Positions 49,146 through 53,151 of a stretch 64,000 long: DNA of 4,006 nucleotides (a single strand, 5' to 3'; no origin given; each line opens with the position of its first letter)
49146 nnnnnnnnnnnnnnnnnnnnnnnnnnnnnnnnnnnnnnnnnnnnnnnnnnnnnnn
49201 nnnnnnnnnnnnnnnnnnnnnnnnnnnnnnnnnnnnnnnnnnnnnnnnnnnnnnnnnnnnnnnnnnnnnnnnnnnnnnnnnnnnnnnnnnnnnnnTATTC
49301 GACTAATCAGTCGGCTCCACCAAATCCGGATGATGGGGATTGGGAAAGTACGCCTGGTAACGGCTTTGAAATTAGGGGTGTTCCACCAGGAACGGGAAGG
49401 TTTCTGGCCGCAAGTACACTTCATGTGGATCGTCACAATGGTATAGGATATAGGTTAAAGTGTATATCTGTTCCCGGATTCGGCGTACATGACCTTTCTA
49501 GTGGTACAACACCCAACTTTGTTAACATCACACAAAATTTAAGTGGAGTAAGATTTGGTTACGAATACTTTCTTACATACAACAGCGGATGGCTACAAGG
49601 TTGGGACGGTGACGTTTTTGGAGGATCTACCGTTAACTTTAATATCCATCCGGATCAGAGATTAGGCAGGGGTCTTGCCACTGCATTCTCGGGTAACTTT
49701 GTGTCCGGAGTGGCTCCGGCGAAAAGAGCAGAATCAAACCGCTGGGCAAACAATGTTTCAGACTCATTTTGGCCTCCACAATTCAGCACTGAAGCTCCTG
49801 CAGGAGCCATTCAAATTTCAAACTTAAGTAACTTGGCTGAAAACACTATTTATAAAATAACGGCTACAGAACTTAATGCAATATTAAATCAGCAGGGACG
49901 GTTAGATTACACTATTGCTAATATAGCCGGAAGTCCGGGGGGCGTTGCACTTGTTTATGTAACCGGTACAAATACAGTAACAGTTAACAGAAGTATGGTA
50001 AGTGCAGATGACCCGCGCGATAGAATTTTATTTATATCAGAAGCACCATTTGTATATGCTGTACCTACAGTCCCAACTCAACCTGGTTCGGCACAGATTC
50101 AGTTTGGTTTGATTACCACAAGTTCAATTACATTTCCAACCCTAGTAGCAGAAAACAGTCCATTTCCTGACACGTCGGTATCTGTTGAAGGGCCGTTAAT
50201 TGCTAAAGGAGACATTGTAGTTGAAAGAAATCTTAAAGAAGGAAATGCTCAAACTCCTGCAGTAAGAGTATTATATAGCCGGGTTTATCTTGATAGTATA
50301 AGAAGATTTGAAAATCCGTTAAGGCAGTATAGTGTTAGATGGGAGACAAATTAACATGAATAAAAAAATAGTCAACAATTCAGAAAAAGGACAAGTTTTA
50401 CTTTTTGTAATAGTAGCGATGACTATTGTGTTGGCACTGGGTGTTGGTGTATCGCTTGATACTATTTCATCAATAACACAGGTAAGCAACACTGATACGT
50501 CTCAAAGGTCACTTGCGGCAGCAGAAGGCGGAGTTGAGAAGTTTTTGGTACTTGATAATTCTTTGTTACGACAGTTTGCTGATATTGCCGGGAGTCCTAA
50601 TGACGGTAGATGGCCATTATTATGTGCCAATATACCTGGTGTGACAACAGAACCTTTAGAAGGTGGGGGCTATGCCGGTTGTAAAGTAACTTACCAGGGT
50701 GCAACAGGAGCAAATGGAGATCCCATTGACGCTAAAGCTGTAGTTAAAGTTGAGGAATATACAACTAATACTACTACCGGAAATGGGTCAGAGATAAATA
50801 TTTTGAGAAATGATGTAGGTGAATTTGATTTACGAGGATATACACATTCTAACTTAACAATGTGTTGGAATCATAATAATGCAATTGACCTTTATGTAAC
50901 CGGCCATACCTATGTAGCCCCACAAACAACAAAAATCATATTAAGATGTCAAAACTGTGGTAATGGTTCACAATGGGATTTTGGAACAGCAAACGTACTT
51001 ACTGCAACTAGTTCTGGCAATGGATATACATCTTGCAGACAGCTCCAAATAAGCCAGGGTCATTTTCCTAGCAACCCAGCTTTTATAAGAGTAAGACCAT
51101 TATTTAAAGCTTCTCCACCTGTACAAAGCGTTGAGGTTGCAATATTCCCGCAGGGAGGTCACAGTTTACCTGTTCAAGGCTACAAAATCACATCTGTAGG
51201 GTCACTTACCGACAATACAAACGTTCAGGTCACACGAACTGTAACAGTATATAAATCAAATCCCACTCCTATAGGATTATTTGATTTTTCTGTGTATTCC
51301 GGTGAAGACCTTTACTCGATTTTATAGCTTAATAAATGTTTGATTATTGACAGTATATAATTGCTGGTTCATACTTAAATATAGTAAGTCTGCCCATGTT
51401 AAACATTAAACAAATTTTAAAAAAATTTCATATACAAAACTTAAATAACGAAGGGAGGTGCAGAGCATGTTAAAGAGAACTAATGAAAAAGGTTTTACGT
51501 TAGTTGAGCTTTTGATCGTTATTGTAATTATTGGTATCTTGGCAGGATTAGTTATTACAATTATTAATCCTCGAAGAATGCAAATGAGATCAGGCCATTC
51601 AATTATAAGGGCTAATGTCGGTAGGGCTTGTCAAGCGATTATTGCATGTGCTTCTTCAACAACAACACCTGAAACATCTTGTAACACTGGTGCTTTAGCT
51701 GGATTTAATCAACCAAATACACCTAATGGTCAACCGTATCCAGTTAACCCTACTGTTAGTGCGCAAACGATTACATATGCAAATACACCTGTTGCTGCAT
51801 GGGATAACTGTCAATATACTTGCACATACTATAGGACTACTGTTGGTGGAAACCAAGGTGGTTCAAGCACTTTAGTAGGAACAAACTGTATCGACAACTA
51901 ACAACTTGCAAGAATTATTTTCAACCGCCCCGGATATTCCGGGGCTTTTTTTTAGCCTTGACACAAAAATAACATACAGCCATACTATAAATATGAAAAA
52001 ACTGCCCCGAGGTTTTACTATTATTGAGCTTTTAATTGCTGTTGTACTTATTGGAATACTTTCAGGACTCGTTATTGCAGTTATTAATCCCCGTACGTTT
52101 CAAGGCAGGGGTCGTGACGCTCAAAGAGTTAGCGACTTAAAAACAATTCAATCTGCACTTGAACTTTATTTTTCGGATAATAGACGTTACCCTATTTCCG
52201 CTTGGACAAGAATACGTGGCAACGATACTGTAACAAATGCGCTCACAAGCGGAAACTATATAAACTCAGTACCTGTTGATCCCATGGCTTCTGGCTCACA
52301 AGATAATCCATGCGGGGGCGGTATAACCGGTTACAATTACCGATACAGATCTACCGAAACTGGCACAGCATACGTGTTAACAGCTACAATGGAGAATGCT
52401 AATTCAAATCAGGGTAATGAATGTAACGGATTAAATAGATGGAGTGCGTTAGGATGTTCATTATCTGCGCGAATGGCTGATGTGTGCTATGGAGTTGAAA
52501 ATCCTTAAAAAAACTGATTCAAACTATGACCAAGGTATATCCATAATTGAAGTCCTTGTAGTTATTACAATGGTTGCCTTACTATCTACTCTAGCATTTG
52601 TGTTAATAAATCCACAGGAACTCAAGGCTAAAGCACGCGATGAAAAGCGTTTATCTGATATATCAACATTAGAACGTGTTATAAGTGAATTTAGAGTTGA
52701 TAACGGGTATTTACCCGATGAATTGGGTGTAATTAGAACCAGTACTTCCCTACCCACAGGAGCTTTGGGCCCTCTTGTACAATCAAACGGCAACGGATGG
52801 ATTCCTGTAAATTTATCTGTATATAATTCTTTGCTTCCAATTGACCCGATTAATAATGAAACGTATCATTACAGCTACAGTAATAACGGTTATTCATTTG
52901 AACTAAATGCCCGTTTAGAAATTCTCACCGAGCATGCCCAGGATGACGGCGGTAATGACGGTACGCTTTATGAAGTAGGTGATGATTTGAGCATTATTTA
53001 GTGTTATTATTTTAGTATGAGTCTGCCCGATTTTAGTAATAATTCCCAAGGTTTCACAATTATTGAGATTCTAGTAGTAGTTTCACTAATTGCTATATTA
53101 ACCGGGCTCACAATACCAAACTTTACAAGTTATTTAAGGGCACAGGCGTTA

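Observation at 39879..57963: Complete 18-kb monoderm-type type IV pilus system without secretin, with an unusually large pilin repertoire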

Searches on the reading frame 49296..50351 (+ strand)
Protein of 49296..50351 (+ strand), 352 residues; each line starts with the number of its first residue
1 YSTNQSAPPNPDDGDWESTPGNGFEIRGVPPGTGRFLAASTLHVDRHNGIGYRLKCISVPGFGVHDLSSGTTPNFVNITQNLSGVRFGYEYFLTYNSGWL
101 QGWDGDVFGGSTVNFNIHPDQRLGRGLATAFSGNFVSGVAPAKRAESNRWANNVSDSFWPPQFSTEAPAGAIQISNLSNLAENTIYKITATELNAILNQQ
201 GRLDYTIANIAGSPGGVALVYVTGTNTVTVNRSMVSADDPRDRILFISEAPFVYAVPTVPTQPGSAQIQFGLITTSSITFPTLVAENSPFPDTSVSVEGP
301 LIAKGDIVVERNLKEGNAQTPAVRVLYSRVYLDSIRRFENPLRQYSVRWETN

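Call 33: find_homologous_proteins(query=A1, max_evalue=0.001)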
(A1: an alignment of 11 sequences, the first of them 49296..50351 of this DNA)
Query A1 (11 sequences): 8000 candidates shared short words with the query, none scored E <= 0.001.

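Call 34: search_solved_structures(query=A1, max_evalue=1)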
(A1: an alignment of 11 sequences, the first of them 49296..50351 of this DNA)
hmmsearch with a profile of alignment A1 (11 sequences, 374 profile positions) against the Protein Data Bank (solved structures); distinct sequences matched with E-value up to 1: 0.

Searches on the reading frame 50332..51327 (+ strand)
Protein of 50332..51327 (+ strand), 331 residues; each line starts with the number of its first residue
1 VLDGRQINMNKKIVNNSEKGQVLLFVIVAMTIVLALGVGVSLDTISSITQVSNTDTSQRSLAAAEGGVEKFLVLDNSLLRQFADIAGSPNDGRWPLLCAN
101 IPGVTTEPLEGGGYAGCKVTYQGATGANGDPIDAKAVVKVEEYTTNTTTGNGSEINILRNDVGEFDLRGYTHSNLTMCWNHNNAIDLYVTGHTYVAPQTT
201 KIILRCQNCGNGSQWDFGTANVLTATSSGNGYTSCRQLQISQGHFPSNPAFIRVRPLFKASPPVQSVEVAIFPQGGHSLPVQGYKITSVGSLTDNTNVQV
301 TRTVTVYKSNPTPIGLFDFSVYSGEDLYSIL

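Call 4: search_protein_families(library=pfam, proteins=[window:50332-51327:+], max_evalue=0.01)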
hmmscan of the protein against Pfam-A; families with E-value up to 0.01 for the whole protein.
window:50332-51327:+ (331 aa): 0 families

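Call 25: search_protein_families(library=ncbifam, proteins=[window:50332-51327:+], max_evalue=0.1)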
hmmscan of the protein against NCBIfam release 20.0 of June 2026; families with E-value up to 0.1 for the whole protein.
window:50332-51327:+ (331 aa): 1 family
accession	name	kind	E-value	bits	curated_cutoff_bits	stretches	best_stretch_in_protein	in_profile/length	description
NF051896.1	tapirin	equivalog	0.00013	20.4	600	1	5-86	4-85/660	cellulose-binding protein tapirin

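Call 36: search_solved_structures(query=window:50332-51324:+, max_evalue=1)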
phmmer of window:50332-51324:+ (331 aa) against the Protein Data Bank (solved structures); distinct sequences matched with E-value up to 1: 4.
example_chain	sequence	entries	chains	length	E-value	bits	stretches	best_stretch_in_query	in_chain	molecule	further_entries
1yzv_A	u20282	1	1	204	0.031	16.2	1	197-265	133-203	HYPOTHETICAL PROTEIN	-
6jf1_A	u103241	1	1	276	0.088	14.7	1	160-198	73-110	Lipoprotein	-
5hs0_A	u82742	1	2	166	0.13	14.2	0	63-100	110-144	Ankyrin domain protein ank1C4_7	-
4q5t_A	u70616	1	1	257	0.14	14.1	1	160-198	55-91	Lipoprotein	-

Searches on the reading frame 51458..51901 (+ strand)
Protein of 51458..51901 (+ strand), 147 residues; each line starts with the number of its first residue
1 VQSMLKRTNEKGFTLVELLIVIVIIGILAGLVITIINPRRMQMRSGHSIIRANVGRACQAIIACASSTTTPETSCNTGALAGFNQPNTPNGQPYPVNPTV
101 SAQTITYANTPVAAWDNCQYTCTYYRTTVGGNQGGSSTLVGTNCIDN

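Call 4: search_protein_families(library=pfam, proteins=[window:51458-51901:+], max_evalue=0.01)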
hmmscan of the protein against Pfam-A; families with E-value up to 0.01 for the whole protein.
window:51458-51901:+ (147 aa): 1 family
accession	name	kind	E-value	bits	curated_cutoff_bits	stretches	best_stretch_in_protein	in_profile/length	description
PF07963.17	N_methyl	-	2e-09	37.1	21.2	1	8-32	2-26/27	Prokaryotic N-terminal methylation motif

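Call 25: search_protein_families(library=ncbifam, proteins=[window:51458-51901:+], max_evalue=0.1)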
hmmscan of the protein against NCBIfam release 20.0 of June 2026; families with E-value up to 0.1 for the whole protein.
window:51458-51901:+ (147 aa): 13 families
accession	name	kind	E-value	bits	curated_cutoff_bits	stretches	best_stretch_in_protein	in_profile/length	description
TIGR02532.1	IV_pilin_GFxxxE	domain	9.8e-08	31.5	16.3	1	11-33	2-24/24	prepilin-type N-terminal cleavage/methylation domain-containing protein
TIGR01708.2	typeII_sec_gspH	equivalog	3.5e-07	30.4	80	1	10-36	1-27/169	type II secretion system minor pseudopilin GspH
NF041775.1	typeIV_PilA_Myxo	equivalog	6.7e-07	29.5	400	1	10-54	10-52/214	type IV pilin protein PilA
NF040999.1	pilin_ComGC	equivalog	1.5e-05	25.1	75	1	10-34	1-25/84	competence type IV pilus major pilin ComGC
TIGR01710.1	typeII_sec_gspG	equivalog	2.4e-05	24.4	88.85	1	11-37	1-27/134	type II secretion system major pseudopilin GspG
NF007862.0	PRK10574.1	equivalog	0.00014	22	138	1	8-35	2-29/145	prepilin peptidase-dependent pilin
TIGR02596.1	TIGR02596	subfamily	0.00042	20.5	70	1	13-37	1-25/196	Verru_Chthon cassette protein D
NF041013.1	T4P_ComGE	equivalog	0.00048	20.2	49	1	10-40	3-33/83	competence type IV pilus minor pilin ComGE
NF040982.1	ComGD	equivalog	0.00097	19.6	70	1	10-42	1-32/139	competence type IV pilus minor pilin ComGD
NF007800.0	PRK10506.1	equivalog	0.0084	15.9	158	1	8-29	6-27/163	prepilin peptidase-dependent protein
TIGR02599.1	TIGR02599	subfamily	0.011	15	256.5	1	12-48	1-37/361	Verru_Chthon cassette protein C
NF041002.1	pilin_ComGF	equivalog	0.025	14.8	80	1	10-36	1-27/139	competence type IV pilus minor pilin ComGF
NF038304.1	EPS_HpsC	equivalog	0.041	13.5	200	1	5-38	15-52/318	hormogonium polysaccharide secretion pseudopilin HpsC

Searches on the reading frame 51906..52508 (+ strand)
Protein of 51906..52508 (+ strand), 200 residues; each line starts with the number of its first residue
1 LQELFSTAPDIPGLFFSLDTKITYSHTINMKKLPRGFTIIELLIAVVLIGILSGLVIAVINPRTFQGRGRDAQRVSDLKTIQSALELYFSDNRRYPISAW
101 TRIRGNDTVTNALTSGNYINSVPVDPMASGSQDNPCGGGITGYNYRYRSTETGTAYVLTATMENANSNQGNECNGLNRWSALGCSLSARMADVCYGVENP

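Call 5: search_protein_families(library=pfam, proteins=[window:51906-52508:+], max_evalue=0.01)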
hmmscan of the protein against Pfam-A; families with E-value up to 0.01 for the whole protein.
window:51906-52508:+ (200 aa): 3 families
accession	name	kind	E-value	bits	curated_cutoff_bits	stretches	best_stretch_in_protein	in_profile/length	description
PF07963.17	N_methyl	-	1e-06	28.5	21.2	1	35-56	5-26/27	Prokaryotic N-terminal methylation motif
PF16732.10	ComP_DUS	-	9e-05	23.7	27.3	1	69-176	10-86/87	Type IV minor pilin ComP, DNA uptake sequence receptor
PF08334.16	T2SSG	-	0.0031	18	21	1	71-127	11-70/108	Type II secretion system (T2SS), protein G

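Call 25: search_protein_families(library=ncbifam, proteins=[window:51993-52508:+], max_evalue=0.1)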
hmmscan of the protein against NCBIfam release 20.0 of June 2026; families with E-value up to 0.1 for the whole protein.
window:51993-52508:+ (171 aa): 11 families
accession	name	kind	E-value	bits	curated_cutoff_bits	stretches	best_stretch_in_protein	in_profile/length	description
TIGR01710.1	typeII_sec_gspG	equivalog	2.8e-11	43.6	88.85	1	6-99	1-96/134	type II secretion system major pseudopilin GspG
NF041775.1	typeIV_PilA_Myxo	equivalog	2.6e-09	37.4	400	1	6-67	11-70/214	type IV pilin protein PilA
TIGR02532.1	IV_pilin_GFxxxE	domain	1.3e-06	28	16.3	1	6-27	2-23/24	prepilin-type N-terminal cleavage/methylation domain-containing protein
TIGR01708.2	typeII_sec_gspH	equivalog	1.3e-05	25.3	80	1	6-33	2-30/169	type II secretion system minor pseudopilin GspH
NF041013.1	T4P_ComGE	equivalog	0.0018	18.4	49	1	6-64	4-61/83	competence type IV pilus minor pilin ComGE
NF007862.0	PRK10574.1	equivalog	0.0025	18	138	1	6-29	5-28/145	prepilin peptidase-dependent pilin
NF040999.1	pilin_ComGC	equivalog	0.017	15.3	75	1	6-64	2-58/84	competence type IV pilus major pilin ComGC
NF007800.0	PRK10506.1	equivalog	0.018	14.9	158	1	5-45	8-46/163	prepilin peptidase-dependent protein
NF038303.1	EPS_HpsB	equivalog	0.038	14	150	1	6-24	3-21/211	hormogonium polysaccharide secretion pseudopilin HpsB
TIGR02523.1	type_IV_pilV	equivalog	0.076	13.5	52.2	0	6-24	2-22/139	type IV pilus modification protein PilV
NF005146.0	PRK06606.1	equivalog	0.086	11.8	279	0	66-95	141-170/307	branched-chain amino acid transaminase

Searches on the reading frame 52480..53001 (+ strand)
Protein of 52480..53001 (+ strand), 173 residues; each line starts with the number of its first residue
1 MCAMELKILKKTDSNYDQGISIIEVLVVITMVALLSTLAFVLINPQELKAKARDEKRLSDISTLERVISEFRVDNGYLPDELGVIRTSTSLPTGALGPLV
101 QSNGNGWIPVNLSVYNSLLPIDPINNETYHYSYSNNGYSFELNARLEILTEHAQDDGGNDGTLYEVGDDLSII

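Call 5: search_protein_families(library=pfam, proteins=[window:52480-53001:+], max_evalue=0.01)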
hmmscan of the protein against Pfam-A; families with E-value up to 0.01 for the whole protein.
window:52480-53001:+ (173 aa): 1 family
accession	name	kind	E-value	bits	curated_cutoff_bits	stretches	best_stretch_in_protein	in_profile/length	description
PF07963.17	N_methyl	-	0.002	18.1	21.2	1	16-40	3-27/27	Prokaryotic N-terminal methylation motif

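Call 25: search_protein_families(library=ncbifam, proteins=[window:52480-53001:+], max_evalue=0.1)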
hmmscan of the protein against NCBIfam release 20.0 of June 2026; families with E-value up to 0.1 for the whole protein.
window:52480-53001:+ (173 aa): 5 families
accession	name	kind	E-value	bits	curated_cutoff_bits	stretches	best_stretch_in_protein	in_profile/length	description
TIGR01710.1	typeII_sec_gspG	equivalog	1.4e-07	31.6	88.85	1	18-139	1-109/134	type II secretion system major pseudopilin GspG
TIGR01708.2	typeII_sec_gspH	equivalog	0.018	15.1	80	1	18-52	2-36/169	type II secretion system minor pseudopilin GspH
TIGR02532.1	IV_pilin_GFxxxE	domain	0.02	14.7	16.3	1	19-39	3-23/24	prepilin-type N-terminal cleavage/methylation domain-containing protein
NF007800.0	PRK10506.1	equivalog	0.025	14.4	158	1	14-38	5-29/163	prepilin peptidase-dependent protein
NF007862.0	PRK10574.1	equivalog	0.048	13.8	138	1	17-39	4-26/145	prepilin peptidase-dependent pilin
